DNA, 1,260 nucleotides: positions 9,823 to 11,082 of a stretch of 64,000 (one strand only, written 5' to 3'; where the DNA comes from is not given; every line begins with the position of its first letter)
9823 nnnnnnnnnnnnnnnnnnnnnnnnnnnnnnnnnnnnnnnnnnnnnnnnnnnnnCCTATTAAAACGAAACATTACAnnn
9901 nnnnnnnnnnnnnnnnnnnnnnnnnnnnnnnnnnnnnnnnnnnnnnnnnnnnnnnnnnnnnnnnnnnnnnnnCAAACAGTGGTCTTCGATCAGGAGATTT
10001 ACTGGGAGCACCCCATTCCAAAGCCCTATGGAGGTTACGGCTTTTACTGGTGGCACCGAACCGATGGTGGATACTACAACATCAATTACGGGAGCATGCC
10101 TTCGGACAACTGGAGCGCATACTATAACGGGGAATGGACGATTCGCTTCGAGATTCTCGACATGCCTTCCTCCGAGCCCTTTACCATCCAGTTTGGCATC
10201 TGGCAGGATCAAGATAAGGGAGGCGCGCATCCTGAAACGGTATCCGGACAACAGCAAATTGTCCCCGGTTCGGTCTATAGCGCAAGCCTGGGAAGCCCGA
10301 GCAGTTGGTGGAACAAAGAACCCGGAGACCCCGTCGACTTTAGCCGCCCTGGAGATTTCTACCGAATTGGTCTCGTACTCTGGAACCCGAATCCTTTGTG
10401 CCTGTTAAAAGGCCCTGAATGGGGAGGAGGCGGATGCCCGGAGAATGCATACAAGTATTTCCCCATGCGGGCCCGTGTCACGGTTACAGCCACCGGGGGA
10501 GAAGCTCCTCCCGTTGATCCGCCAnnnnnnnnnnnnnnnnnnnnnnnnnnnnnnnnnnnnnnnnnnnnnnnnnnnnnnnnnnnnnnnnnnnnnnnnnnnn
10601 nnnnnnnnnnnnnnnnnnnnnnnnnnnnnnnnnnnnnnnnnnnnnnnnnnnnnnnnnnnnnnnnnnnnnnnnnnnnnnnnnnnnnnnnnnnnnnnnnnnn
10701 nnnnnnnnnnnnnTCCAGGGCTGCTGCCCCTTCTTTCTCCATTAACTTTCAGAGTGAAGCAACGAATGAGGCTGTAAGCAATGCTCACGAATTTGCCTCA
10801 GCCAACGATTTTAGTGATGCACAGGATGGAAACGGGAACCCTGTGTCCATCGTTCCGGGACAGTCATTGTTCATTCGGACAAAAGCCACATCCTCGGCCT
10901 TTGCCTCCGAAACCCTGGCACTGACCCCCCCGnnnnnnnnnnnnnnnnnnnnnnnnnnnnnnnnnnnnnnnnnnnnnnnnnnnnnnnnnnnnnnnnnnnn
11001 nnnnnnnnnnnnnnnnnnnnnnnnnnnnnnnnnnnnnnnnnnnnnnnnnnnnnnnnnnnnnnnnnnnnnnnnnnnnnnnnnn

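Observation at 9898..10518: The unknown N-terminal domain is far better conserved between the paralogs than the repeat arrays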

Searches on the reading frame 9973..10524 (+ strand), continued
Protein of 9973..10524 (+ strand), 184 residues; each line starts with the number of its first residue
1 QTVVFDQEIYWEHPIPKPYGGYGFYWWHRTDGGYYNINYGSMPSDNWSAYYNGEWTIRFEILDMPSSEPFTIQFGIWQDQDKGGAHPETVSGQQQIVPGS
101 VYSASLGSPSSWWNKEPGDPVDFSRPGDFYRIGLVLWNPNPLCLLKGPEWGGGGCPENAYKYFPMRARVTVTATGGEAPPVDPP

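Call 53: find_encoding_contigs(protein=P0016, flank=8000, max_places=3)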
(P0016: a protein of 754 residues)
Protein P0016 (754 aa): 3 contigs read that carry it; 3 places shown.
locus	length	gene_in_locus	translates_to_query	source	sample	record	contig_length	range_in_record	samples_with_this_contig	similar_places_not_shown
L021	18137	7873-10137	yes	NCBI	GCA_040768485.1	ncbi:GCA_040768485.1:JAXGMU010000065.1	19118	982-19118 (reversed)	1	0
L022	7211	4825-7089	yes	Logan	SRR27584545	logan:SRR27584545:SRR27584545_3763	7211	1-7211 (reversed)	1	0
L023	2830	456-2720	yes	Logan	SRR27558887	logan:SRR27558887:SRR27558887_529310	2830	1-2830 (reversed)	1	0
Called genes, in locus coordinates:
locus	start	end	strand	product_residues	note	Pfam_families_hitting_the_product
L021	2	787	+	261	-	?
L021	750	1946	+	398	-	PF13439:Glyco_transf_4 (weak), PF00534:Glycos_transf_1, PF13692:Glyco_trans_1_4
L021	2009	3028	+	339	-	PF13692:Glyco_trans_1_4 (weak)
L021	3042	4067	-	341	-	PF00535:Glycos_transf_2, PF10111:Glyco_tranf_2_2 (faint), PF13641:Glyco_tranf_2_3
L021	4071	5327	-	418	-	-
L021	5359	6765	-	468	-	-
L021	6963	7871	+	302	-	PF00535:Glycos_transf_2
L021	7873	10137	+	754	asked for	PF18962:Por_Secre_tail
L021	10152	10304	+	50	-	PF08485:Polysacc_syn_2C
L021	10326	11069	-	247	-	PF03808:Glyco_tran_WecG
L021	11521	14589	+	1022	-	PF21294:Polysacc_lyase_14, PF00041:fn3, PF16893:fn3_2 (faint), PF00041:fn3, PF13385:Laminin_G_3, PF18962:Por_Secre_tail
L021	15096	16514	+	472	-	PF00657:Lipase_GDSL (weak), PF13472:Lipase_GDSL_2, PF00041:fn3, PF16656:Pur_ac_phosph_N (faint), PF24489:Ig_J_second (faint), PF00041:fn3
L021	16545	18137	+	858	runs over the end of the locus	?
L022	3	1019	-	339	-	?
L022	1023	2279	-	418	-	-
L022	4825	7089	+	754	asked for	PF18962:Por_Secre_tail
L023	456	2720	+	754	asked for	PF18962:Por_Secre_tail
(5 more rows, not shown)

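Call 57: search_solved_structures(query=A2, max_evalue=10, show_alignments=2)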
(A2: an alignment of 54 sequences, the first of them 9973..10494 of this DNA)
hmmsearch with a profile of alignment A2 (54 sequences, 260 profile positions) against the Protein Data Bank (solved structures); distinct sequences matched with E-value up to 10: 1.
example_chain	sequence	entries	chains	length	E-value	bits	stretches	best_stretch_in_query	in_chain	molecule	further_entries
5d5p_A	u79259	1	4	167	1.5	11.1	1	107-152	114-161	HcgB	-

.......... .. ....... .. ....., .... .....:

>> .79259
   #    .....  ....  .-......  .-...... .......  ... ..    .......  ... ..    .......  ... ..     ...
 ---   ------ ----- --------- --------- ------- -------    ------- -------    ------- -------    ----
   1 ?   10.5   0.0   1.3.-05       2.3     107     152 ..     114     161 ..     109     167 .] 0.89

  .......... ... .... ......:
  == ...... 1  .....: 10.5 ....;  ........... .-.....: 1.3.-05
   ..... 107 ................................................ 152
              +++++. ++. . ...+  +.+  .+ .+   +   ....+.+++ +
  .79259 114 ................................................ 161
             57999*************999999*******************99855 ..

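Call 58: search_protein_families(library=pfam, alignment_id=A2, max_evalue=1)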
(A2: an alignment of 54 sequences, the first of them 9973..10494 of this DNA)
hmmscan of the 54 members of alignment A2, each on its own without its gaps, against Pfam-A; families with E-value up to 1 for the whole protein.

A. member 1, window:9973-10494:+ (174 aa): 0 families

B. families by the number of members that match (of 54 scanned): 40 families (the first 25 are shown)
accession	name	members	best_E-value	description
PF18962.6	Por_Secre_tail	12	1.5e-16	Secretion system C-terminal sorting domain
PF17957.7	Big_7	2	4.2e-16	Bacterial Ig domain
PF13517.12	FG-GAP_3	2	5.2e-10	FG-GAP-like repeat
PF13927.12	Ig_3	2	6.6e-07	Immunoglobulin domain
PF13895.12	Ig_2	2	2e-06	Immunoglobulin domain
PF07679.22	I-set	2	3e-05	Immunoglobulin I-set domain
PF11589.14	DUF3244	2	4.6e-05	Domain of unknown function (DUF3244)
PF13585.12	CHU_C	2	0.018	CHU_C Type IX secretion signal domain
PF01267.22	F-actin_cap_A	2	0.071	F-actin capping protein alpha subunit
PF13290.12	CHB_HEX_C_1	1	9.5e-20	Chitobiase/beta-hexosaminidase C-terminal domain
PF13287.12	Fn3_assoc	1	4e-14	Fn3 associated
PF02018.23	CBM_4_9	1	5.3e-10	Carbohydrate binding domain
PF13004.13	BACON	1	7.8e-08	Putative binding domain, N-terminal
PF07589.16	PEP-CTERM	1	1.7e-06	PEP-CTERM motif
PF19190.6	BACON_2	1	3.2e-05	Viral BACON domain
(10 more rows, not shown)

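Call 69: search_protein_families(library=pfam, proteins=[L005:3342-4589:-, L005:4615-6066:-, L005:6200-7132:+, L005:12705-13451:-, L011:8569-9903:+, L011:10587-12137:+, L011:12141-14222:+, L014:10629-11894:+, L014:11938-13110:+, L012:11244-12356:+], max_evalue=0.001)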
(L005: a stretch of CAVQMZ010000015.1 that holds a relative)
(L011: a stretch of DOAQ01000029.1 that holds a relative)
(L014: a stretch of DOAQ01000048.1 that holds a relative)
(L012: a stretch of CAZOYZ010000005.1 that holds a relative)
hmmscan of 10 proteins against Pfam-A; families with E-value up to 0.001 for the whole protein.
L005:3342-4589:- (416 aa): 0 families

L005:4615-6066:- (484 aa): 0 families

L005:6200-7132:+ (311 aa): 2 families
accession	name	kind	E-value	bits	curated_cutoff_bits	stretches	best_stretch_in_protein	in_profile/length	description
PF00535.33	Glycos_transf_2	-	2.2e-16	60.7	23.3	1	14-139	1-129/168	Glycosyl transferase family 2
PF13641.12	Glyco_tranf_2_3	-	5.5e-06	27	27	1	13-134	3-129/230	Glycosyltransferase like family 2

L005:12705-13451:- (249 aa): 1 family
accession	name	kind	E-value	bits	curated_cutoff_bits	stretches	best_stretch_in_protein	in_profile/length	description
PF03808.19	Glyco_tran_WecG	-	1.7e-58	197.6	27.4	1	63-231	1-168/168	Glycosyl transferase WecG/TagA/CpsF family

L011:8569-9903:+ (445 aa): 2 families
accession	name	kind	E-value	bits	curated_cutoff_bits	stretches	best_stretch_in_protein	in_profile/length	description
PF13517.12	FG-GAP_3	-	5.7e-25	88.1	26.9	4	282-353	1-60/61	FG-GAP-like repeat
PF01839.29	FG-GAP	-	1.8e-09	37.7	22.1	0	338-356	4-22/37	FG-GAP repeat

L011:10587-12137:+ (517 aa): 2 families
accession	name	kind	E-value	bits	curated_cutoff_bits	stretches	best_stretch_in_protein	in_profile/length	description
PF00144.29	Beta-lactamase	-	4e-56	191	27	1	41-365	2-313/329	Beta-lactamase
PF11954.13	DUF3471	-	1.1e-17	64.8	29.3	1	411-503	2-90/103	Domain of unknown function (DUF3471)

L011:12141-14222:+ (694 aa): 2 families
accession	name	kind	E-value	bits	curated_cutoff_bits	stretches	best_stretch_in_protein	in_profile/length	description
PF16889.11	Hepar_II_III_N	-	3.1e-57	194.9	22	1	61-390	1-328/340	Heparinase II/III N-terminus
PF07940.18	Hepar_II_III_C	-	2.7e-30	106.1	24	1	421-634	3-221/237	Heparinase II/III-like, C-terminal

L014:10629-11894:+ (422 aa): 2 families
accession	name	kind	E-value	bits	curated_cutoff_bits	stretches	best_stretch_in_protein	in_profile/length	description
PF13517.12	FG-GAP_3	-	8.8e-27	93.9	26.9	3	260-331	1-60/61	FG-GAP-like repeat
PF01839.29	FG-GAP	-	1.6e-09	37.9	22.1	0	259-282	8-37/37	FG-GAP repeat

L014:11938-13110:+ (391 aa): 1 family
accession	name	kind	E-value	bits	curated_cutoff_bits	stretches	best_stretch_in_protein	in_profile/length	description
PF00246.29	Peptidase_M14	-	2.4e-05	24.6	21.6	1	86-178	40-107/286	Zinc carboxypeptidase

L012:11244-12356:+ (371 aa): 3 families
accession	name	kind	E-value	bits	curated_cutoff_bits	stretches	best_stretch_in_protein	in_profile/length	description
PF01408.29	GFO_IDH_MocA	-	3.5e-30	105.6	24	1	10-128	1-118/120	Oxidoreductase family, NAD-binding Rossmann fold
PF22725.1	GFO_IDH_MocA_C3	-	9.8e-26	90.6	27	1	138-258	1-121/124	GFO/IDH/MocA C-terminal domain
PF02894.22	GFO_IDH_MocA_C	-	2e-23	83.8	22.9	1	142-348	1-216/218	Oxidoreductase family, C-terminal alpha/beta domain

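Call 77: fold_search(model_id=the predicted structure, library=viral)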
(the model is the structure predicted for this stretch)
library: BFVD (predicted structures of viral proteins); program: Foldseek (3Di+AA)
matches with E <= 10: 1574; with E <= 0.001: 0
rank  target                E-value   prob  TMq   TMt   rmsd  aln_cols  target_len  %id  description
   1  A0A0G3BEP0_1          3.9e-03  0.82  0.31  0.06  11.8       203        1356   16  Genome polyprotein [Ampivirus A1]
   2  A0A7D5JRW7            7.0e-03  0.98  0.40  0.07   6.7       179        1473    8  (no name in the UniProt tables at hand)
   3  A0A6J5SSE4            9.8e-03  0.80  0.33  0.12   9.6       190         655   13  Uncharacterized protein [uncultured Caudovirales phage]
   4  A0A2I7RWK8            1.0e-02  0.87  0.36  0.34  13.0       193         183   16  (no name in the UniProt tables at hand)
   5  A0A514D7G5            1.2e-02  0.41  0.26  0.10  12.6       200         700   10  Capsid protein [Picornavirales sp.]
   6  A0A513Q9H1            1.4e-02  0.80  0.35  0.18   9.8       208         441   10  Genome polyprotein (Fragment) [Sapelovirus A]
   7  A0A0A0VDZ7            1.6e-02  0.77  0.36  0.21   9.8       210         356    8  Structural protein VP3 (Fragment) [Sacbrood virus]
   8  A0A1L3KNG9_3          1.8e-02  0.63  0.32  0.09  10.3       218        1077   12  (no name in the UniProt tables at hand)
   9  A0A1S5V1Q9            1.8e-02  0.33  0.24  0.24  10.9       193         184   13  (no name in the UniProt tables at hand)
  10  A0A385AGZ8            1.8e-02  0.10  0.16  0.07  19.2       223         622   14  Uncharacterized protein [Methanobacterium virus Drs3]
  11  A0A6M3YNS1            2.0e-02  0.75  0.32  0.13  10.7       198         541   13  Calicivirus coat protein domain-containing protein [Riboviria sp.]
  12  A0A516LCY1            2.1e-02  0.82  0.34  0.20   9.4       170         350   14  (no name in the UniProt tables at hand)
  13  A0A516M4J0            2.1e-02  0.44  0.31  0.10  14.0       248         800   10  (no name in the UniProt tables at hand)
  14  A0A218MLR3            2.2e-02  0.89  0.31  0.44   6.5       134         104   10  Uncharacterized protein [uncultured virus]
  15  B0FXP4                2.2e-02  0.80  0.28  0.11   6.6       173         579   11  Replicase (Fragment) [Ambrosia asymptomatic virus 1 UKM-2007]
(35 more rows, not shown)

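Call 83: find_encoding_contigs(protein=P0158, flank=7000, max_places=2)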
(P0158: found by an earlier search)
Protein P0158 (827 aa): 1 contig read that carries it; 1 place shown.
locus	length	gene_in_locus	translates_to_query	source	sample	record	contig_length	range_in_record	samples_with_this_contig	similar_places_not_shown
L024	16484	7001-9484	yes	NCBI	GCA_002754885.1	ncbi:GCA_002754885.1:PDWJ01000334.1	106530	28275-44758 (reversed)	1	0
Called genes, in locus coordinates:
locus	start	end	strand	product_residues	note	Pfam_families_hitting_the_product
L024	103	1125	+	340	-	PF00535:Glycos_transf_2, PF10111:Glyco_tranf_2_2 (weak), PF13641:Glyco_tranf_2_3, PF13632:Glyco_trans_2_3 (weak)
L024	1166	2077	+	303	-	PF00535:Glycos_transf_2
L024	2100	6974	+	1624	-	PF18962:Por_Secre_tail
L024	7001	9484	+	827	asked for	-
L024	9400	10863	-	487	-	PF01609:DDE_Tnp_1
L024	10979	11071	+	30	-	-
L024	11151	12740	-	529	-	PF24793:GINT1_N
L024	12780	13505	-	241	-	PF03808:Glyco_tran_WecG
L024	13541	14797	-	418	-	-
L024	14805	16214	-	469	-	-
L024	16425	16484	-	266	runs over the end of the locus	-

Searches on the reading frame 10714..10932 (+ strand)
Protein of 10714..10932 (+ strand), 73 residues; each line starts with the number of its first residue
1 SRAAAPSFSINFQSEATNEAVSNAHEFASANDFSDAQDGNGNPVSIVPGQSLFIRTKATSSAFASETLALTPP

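Call 72: search_solved_structures(query=A3, max_evalue=10, show_alignments=2)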
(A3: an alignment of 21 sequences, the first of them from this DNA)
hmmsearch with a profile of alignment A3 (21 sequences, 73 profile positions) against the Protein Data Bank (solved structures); distinct sequences matched with E-value up to 10: 1.
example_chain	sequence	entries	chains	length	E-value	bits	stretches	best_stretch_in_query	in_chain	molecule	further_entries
2vyi_A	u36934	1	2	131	0.85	13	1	30-60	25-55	SGTA PROTEIN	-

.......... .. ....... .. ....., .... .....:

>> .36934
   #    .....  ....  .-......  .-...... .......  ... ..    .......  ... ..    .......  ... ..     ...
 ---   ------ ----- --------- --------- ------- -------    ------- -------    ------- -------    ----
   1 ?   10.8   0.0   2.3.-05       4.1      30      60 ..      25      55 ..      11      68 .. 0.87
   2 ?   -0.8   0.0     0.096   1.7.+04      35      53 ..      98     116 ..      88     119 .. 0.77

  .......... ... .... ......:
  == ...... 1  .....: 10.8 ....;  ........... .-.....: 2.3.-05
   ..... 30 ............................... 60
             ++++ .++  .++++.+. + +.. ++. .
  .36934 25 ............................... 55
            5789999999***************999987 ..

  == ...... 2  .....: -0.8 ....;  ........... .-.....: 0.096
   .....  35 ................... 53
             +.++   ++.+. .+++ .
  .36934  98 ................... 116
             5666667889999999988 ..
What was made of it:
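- Tried and rejected: No relative was found (call 72).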
